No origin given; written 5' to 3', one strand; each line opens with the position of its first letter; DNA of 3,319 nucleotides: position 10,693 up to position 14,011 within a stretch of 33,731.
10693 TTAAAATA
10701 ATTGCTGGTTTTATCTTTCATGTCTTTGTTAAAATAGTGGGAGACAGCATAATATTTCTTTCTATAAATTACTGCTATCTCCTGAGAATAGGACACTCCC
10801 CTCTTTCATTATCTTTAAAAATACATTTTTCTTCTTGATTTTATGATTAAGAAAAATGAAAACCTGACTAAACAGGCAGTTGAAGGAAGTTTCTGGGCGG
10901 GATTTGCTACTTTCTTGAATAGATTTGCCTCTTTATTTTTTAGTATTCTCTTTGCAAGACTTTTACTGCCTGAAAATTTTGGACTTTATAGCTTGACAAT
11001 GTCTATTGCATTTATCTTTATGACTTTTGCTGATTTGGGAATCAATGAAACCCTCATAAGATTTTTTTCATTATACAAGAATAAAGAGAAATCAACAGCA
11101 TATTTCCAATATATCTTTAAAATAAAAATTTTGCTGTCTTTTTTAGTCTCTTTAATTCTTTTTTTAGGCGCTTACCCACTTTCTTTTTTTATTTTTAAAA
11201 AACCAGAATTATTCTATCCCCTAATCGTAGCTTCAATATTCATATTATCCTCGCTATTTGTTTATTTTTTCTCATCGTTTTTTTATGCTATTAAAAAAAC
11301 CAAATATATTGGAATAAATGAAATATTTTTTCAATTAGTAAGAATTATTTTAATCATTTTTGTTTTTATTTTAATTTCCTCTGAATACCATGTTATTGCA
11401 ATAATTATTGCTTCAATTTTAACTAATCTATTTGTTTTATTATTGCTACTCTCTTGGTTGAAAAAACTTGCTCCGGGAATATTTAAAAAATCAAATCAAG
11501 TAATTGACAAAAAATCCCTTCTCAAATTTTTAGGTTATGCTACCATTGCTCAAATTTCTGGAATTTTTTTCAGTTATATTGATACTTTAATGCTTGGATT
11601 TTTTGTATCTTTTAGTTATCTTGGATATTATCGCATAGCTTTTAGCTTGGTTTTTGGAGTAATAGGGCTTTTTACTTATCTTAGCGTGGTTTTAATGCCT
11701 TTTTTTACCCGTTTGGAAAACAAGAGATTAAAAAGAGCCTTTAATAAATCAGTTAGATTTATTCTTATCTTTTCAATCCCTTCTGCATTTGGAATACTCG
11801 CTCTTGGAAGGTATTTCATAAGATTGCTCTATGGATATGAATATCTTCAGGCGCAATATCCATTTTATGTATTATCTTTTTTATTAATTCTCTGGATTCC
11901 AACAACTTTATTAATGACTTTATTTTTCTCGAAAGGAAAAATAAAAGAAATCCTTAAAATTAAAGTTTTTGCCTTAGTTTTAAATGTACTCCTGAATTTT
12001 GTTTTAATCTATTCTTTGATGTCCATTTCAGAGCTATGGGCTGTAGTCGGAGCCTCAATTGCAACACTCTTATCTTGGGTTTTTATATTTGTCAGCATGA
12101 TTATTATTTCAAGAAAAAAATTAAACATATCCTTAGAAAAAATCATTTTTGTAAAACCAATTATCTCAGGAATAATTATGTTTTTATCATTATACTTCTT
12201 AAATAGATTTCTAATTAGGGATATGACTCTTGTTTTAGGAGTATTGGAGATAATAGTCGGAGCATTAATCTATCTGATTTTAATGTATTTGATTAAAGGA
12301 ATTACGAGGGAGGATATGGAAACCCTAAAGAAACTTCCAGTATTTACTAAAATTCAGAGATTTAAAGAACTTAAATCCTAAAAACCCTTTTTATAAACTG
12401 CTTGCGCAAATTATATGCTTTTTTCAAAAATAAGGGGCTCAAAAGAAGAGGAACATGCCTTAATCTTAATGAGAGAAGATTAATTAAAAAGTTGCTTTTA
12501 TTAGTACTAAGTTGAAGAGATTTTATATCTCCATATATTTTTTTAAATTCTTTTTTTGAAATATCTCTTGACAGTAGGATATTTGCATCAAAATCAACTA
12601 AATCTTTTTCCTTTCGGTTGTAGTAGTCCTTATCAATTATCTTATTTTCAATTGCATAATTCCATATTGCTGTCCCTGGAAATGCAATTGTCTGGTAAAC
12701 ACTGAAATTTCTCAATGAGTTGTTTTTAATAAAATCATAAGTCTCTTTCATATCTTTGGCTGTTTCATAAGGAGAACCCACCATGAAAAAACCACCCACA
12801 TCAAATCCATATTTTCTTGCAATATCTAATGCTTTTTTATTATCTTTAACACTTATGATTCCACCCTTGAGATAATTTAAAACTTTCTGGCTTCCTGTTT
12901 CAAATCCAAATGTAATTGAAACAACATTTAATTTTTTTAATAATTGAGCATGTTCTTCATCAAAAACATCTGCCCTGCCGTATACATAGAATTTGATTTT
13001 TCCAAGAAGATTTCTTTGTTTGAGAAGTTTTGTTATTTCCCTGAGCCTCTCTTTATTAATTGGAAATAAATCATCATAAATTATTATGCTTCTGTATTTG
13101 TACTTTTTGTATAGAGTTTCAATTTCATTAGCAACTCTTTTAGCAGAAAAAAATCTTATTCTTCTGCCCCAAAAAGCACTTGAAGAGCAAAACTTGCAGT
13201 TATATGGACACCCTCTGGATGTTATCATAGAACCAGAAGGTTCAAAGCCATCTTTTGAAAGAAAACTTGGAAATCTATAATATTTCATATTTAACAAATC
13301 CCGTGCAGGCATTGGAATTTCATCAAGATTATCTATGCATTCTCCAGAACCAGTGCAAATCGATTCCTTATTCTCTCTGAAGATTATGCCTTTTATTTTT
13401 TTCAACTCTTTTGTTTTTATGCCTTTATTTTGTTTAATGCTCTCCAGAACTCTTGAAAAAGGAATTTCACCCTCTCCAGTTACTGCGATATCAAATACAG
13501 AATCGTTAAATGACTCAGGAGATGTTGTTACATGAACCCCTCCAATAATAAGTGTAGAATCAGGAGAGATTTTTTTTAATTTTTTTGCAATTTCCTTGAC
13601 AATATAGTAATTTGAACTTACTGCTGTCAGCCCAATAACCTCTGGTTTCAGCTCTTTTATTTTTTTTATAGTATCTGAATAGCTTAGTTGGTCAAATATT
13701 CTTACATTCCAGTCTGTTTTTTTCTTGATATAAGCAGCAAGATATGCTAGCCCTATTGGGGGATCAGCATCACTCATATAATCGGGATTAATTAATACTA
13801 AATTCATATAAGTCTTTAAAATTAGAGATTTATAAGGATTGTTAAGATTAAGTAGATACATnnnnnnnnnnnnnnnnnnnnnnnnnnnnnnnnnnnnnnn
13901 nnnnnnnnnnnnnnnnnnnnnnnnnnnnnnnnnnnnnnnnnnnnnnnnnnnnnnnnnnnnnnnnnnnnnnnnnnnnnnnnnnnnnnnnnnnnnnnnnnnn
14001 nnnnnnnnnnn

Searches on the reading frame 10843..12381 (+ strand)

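Call 6: search_protein_families(library=ncbifam, max_evalue=1e-8, proteins=[window:10843-12381:+])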
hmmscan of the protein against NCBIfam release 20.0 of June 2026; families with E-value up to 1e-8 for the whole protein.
window:10843-12381:+ (512 aa): 4 families
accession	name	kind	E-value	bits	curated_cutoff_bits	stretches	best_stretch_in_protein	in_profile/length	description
NF007773.0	PRK10459.1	equivalog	4e-14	52.5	273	1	8-485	3-468/492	MOP flippase family protein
NF047674.1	TeichurnBiosyTuaB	equivalog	1.1e-11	44.5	580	1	7-483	3-468/469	teichuronic acid biosynthesis protein TuaB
TIGR02900.1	spore_V_B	equivalog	4.8e-11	42.1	372.3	1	15-480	4-488/488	stage V sporulation protein B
TIGR01695.1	murJ_mviN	equivalog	1.9e-10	40.1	235.55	1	56-485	48-497/506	murein biosynthesis integral membrane protein MurJ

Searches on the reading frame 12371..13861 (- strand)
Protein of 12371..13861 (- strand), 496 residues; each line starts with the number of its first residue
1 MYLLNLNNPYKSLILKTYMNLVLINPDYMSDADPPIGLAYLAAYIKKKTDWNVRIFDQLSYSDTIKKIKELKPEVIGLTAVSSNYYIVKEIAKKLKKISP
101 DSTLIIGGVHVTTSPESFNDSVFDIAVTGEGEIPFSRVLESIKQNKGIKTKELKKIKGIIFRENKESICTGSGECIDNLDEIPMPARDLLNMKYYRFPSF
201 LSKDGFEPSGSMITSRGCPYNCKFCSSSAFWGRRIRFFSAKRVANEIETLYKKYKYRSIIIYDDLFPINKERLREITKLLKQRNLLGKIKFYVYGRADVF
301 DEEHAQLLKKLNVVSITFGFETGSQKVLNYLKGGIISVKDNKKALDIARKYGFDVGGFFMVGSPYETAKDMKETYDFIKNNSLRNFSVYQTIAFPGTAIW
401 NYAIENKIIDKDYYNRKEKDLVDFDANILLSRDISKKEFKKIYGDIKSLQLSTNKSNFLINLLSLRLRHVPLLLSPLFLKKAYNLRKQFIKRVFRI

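Call 4: search_protein_families(library=pfam, proteins=[window:12371-13861:-])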
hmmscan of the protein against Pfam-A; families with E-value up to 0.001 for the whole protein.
window:12371-13861:- (496 aa): 3 families
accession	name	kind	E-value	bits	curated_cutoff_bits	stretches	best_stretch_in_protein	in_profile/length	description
PF04055.27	Radical_SAM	-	2.1e-28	100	29.5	1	212-378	1-166/166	Radical SAM superfamily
PF02310.24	B12-binding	-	2.3e-18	66.6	32.1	1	34-138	13-120/121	B12 binding domain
PF19864.5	Radical_SAM_N2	-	2.5e-07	30.7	29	1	99-151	83-136/151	Radical SAM proteins, N-terminal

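Call 5: search_protein_families(library=ncbifam, proteins=[window:12371-13861:-])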
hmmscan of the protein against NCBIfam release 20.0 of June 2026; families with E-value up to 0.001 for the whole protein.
window:12371-13861:- (496 aa): 29 families (the best 25 are shown)
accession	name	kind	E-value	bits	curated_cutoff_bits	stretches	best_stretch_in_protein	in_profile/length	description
TIGR02026.1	BchE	equivalog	1.2e-43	149.8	481.35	1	31-414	18-399/497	magnesium-protoporphyrin IX monomethyl ester anaerobic oxidative cyclase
NF050148.1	rSAM_ApyD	equivalog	2.8e-40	138.4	750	1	54-381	43-366/645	RiPP biosynthesis radical SAM protein ApyD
TIGR03471.1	HpnJ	equivalog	1.5e-37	129.6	577.6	1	59-415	57-399/472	hopanoid biosynthesis associated radical SAM protein HpnJ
TIGR04367.1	HpnR_B12_rSAM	equivalog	3.5e-35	121.5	650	1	35-413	22-382/490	hopanoid C-3 methylase HpnR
NF033712.0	B12_rSAM_KedN5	subfamily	8.8e-33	113.4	700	1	40-398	22-386/624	KedN5 family methylcobalamin-dependent radical SAM C-methyltransferase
TIGR04014.1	B12_SAM_MJ_0865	equivalog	1.5e-32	113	360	1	65-408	31-363/434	methyl-coenzyme M reductase glutamine C-methyltransferase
TIGR04479.1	bcpD_PhpK_rSAM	subfamily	3.6e-32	111.4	600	1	35-403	72-431/504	PhpK family radical SAM P-methyltransferase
TIGR04013.1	B12_SAM_MJ_1487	hypoth_equivalog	5.8e-30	104.4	251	1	38-402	13-356/382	TIGR04013 family B12-binding domain/radical SAM domain-containing protein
TIGR04072.2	rSAM_ladder_B12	equivalog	2.8e-29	102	360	2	212-412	183-381/443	lipid biosynthesis B12-binding/radical SAM protein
TIGR04385.1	B12_rSAM_cofa1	equivalog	7.7e-29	101.2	450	1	35-380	20-363/438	B12 lower ligand biosynthesis radical SAM protein BzaD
TIGR03975.1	rSAM_ocin_1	subfamily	1.2e-24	86.8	281.85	1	63-378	119-427/606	RiPP maturation radical SAM C-methyltransferase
NF033070.1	rSAM_AprD4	equivalog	1.5e-23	83.4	500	1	176-413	167-400/456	AprD4 family radical SAM diol-dehydratase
NF038361.1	rSAM_Sden_1168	equivalog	6.2e-23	81.1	575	1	66-409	134-479/560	Sden_1168 family B12-binding radical SAM P-methyltransferase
NF040542.1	rSAM_RCCLKC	equivalog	2.7e-20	72.9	450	1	41-385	19-354/423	arsinothricin biosynthesis radical SAM protein ArsL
TIGR04190.1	B12_SAM_Ta0216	equivalog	1.1e-19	70.4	500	1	35-380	37-393/554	TIGR04190 family B12-binding domain/radical SAM domain protein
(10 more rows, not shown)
